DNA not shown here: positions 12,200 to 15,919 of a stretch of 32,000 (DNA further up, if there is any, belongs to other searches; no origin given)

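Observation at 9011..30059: Candidate uncharacterised neighbourhood: extracellular oxidation plus small-enzyme clean-up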

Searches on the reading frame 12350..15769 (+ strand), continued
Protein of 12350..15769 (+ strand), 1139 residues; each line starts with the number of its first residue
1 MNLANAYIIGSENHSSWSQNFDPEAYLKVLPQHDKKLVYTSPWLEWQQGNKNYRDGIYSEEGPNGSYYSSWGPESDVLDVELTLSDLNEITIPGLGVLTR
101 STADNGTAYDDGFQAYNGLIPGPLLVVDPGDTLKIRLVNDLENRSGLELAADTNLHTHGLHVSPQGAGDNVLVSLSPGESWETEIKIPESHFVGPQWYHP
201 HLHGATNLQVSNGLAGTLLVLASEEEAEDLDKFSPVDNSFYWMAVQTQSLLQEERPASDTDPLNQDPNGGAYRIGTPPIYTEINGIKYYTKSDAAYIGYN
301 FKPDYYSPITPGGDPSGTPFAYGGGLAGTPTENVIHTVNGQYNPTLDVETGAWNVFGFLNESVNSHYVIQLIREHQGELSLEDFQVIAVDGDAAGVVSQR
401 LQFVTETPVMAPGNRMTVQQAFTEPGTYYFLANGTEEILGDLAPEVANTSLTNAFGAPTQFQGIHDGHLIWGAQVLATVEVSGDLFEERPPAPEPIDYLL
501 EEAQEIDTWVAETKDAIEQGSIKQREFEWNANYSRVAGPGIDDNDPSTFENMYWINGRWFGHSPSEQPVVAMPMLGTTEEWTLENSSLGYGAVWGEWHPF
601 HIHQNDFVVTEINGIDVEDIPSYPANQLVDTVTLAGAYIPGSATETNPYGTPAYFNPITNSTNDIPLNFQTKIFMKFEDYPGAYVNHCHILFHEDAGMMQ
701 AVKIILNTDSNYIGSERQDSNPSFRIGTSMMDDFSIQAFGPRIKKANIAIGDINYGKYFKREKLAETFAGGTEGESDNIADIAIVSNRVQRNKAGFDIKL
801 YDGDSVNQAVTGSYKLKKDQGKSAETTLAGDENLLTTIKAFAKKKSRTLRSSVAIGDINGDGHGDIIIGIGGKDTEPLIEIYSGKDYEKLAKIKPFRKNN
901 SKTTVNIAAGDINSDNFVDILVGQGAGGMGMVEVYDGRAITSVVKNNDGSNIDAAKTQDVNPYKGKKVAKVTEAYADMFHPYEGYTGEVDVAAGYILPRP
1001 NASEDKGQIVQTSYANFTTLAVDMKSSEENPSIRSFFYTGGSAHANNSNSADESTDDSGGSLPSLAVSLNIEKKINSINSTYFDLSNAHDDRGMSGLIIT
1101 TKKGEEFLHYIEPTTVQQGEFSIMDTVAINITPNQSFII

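Call 21: search_protein_families(library=ncbifam, proteins=[window:12350-15769:+], max_evalue=0.01)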
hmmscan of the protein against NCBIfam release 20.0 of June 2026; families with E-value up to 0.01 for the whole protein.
window:12350-15769:+ (1139 aa): 8 families
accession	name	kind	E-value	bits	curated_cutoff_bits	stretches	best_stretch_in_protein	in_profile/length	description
NF008205.1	PRK10965.1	equivalog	5e-21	75.1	525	2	115-232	69-175/529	multicopper oxidase CueO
NF045554.1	AmiPhnlOxPhsA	equivalog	1.6e-14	53.5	950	1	595-702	474-568/581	O-aminophenol oxidase PhsA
TIGR01480.1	copper_res_A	subfamily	9.9e-13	47.4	478.95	2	116-231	69-171/593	copper resistance system multicopper oxidase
TIGR02376.1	Cu_nitrite_red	equivalog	4.6e-09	36.1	296.3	1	105-242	43-166/326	copper-containing nitrite reductase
TIGR03388.1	ascorbase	equivalog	0.00012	20.9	614.8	0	116-230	25-129/542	L-ascorbate oxidase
TIGR03390.1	ascorbOXfungal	equivalog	0.00025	19.7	445.35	0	116-228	32-135/538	L-ascorbate oxidase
TIGR03389.1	laccase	equivalog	0.00029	19.8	558.9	0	116-201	27-106/539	laccase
NF008135.0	PRK10883.1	equivalog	0.0051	15.4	581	0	116-232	70-175/471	cell division protein FtsP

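Call 55: find_encoding_contigs(protein=P0095, flank=10000, max_places=1)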
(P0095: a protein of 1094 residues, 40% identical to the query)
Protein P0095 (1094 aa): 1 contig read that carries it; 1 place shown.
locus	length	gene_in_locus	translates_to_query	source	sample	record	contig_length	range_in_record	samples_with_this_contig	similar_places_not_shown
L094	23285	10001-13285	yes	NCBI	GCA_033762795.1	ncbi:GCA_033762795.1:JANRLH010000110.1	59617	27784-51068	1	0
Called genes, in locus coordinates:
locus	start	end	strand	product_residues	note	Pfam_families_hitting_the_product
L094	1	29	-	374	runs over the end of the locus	PF01212:Beta_elim_lyase (weak), PF00155:Aminotran_1_2, PF01041:DegT_DnrJ_EryC1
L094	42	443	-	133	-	PF01050:MannoseP_isomer, PF07883:Cupin_2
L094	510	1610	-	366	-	PF00497:SBP_bac_3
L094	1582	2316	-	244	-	PF00132:Hexapep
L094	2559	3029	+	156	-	-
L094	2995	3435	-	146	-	PF13279:4HBT_2, PF03061:4HBT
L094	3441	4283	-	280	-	PF00528:BPD_transp_1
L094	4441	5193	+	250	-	PF00106:adh_short, PF08659:KR, PF13561:adh_short_C2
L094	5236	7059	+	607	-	PF00395:SLH (weak), PF04966:OprB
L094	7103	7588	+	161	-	-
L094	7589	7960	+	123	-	-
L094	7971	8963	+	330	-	-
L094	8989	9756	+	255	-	PF00903:Glyoxalase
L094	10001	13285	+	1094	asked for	PF07732:Cu-oxidase_3, PF07731:Cu-oxidase_2, PF01839:FG-GAP (weak), PF13517:FG-GAP_3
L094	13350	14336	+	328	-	-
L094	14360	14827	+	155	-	-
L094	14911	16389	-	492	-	PF02324:Glyco_hydro_70 (faint), PF00128:Alpha-amylase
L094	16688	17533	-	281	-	PF08501:Shikimate_dh_N, PF01488:Shikimate_DH (weak), PF18317:SDH_C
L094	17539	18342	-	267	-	PF01479:S4, PF01728:FtsJ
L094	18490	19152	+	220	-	PF00072:Response_reg, PF00486:Trans_reg_C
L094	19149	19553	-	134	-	PF20133:HHL1-like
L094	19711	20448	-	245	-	PF21537:DUF1980_C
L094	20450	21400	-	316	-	PF03773:ArsP_1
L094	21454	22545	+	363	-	PF00514:Arm (faint), PF03130:HEAT_PBS (faint), PF02985:HEAT (faint), PF13513:HEAT_EZ (faint), PF13646:HEAT_2, PF01602:Adaptin_N (weak), PF13646:HEAT_2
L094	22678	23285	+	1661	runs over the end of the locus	PF27051:TamB_N (faint), PF04357:TamB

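Call 56: find_encoding_contigs(protein=P0063, flank=10000, max_places=1)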
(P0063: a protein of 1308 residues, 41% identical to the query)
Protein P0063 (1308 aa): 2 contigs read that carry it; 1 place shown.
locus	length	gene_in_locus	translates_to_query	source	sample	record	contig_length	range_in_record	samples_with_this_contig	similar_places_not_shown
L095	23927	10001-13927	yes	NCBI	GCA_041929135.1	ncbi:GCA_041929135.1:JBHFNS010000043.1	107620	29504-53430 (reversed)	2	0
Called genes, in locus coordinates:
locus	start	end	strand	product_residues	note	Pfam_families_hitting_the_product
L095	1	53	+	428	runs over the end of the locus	PF13439:Glyco_transf_4 (faint), PF13579:Glyco_trans_4_4 (weak), PF20706:GT4-conflict (weak), PF00534:Glycos_transf_1, PF13692:Glyco_trans_1_4, PF13524:Glyco_trans_1_2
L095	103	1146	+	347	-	PF00535:Glycos_transf_2, PF10111:Glyco_tranf_2_2 (weak), PF13641:Glyco_tranf_2_3, PF13896:Glyco_transf_49 (faint)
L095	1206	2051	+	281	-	PF01061:ABC2_membrane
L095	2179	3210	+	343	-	PF00535:Glycos_transf_2, PF10111:Glyco_tranf_2_2, PF13641:Glyco_tranf_2_3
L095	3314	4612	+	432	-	PF00005:ABC_tran, PF13304:AAA_21 (faint), PF14524:Wzt_C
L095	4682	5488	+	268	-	PF13328:HD_4 (weak), PF20680:DUF6817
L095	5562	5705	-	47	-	PF05969:PSII_Ycf12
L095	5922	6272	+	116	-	PF03692:CxxCxxCC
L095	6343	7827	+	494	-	PF13354:Beta-lactamase2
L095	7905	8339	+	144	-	PF01169:GDT1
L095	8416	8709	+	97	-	PF01169:GDT1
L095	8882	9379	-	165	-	-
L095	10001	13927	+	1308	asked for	PF07732:Cu-oxidase_3, PF07731:Cu-oxidase_2, PF01839:FG-GAP (faint), PF00353:HemolysinCabind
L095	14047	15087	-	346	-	PF00491:Arginase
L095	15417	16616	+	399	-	PF09587:PGA_cap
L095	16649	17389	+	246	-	PF05685:Uma2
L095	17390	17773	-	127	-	-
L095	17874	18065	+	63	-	-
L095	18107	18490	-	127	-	PF20126:TumE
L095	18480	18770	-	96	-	-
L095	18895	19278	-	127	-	PF20126:TumE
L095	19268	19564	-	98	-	-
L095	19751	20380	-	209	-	PF01161:PBP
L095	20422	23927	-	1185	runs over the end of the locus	PF02574:S-methyl_trans, PF00809:Pterin_bind, PF02607:B12-binding_2, PF02310:B12-binding, PF02965:Met_synt_B12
